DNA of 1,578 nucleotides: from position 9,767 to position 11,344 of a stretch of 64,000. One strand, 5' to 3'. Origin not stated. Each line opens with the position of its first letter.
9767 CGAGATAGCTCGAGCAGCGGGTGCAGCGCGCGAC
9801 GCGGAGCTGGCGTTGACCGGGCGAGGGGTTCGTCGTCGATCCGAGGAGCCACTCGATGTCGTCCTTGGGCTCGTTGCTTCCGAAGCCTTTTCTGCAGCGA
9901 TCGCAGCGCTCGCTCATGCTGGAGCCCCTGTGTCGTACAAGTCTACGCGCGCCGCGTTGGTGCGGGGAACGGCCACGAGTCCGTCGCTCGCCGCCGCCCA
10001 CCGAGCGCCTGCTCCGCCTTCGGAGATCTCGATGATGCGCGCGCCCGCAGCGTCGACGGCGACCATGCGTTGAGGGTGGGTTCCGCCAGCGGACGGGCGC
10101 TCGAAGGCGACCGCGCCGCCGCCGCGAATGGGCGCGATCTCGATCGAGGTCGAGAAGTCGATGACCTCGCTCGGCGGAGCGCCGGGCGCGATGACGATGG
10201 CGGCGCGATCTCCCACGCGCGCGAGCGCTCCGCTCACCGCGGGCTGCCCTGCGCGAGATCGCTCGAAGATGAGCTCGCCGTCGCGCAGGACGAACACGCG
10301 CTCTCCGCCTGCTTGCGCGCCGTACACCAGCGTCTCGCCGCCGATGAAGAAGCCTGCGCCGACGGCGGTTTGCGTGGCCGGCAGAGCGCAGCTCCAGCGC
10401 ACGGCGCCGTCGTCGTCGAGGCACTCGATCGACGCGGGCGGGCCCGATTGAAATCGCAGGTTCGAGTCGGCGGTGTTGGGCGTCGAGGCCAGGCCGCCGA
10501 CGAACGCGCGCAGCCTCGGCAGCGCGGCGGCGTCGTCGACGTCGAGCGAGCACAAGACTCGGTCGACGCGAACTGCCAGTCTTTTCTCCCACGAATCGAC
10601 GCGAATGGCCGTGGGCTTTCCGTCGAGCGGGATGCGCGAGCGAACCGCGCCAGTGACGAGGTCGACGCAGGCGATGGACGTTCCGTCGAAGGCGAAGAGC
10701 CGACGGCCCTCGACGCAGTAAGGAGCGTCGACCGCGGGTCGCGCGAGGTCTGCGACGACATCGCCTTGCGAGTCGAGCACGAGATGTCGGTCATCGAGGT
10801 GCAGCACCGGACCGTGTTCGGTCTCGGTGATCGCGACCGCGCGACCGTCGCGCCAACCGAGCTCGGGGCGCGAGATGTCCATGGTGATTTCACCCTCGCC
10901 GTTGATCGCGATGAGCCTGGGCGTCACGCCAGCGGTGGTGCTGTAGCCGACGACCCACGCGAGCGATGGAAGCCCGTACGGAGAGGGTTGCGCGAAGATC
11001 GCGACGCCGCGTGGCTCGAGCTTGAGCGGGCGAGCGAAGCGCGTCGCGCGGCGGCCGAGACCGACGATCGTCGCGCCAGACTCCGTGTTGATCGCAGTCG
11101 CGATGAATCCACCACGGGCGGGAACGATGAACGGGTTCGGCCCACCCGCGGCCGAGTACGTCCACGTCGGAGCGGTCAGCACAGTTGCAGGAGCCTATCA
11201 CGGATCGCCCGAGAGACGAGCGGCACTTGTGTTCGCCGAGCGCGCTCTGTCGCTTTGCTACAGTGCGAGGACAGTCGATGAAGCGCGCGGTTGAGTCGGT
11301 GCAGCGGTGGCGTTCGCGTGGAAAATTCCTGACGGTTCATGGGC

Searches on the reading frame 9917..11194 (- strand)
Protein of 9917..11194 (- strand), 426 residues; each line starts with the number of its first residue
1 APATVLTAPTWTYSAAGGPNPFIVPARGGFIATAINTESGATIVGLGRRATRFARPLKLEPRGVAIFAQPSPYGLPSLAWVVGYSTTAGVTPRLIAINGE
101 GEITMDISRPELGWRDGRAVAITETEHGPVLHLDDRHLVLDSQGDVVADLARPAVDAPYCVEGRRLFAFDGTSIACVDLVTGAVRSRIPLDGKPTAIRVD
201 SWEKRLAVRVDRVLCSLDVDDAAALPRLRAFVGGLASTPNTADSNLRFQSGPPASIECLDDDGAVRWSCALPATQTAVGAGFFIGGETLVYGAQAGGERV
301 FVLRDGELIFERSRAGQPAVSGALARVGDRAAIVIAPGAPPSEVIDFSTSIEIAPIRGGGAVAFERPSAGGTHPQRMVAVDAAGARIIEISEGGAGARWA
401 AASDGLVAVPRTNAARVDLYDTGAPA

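Call 58: search_protein_families(library=pfam, proteins=[window:9917-11194:-], max_evalue=0.001)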
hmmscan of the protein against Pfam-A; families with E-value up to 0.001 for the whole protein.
window:9917-11194:- (426 aa): 1 family
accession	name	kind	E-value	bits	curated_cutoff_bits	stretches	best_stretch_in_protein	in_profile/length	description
PF13360.13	PQQ_2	-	0.00053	20.2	27.6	0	173-335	4-166/233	Outer membrane protein assembly factor BamB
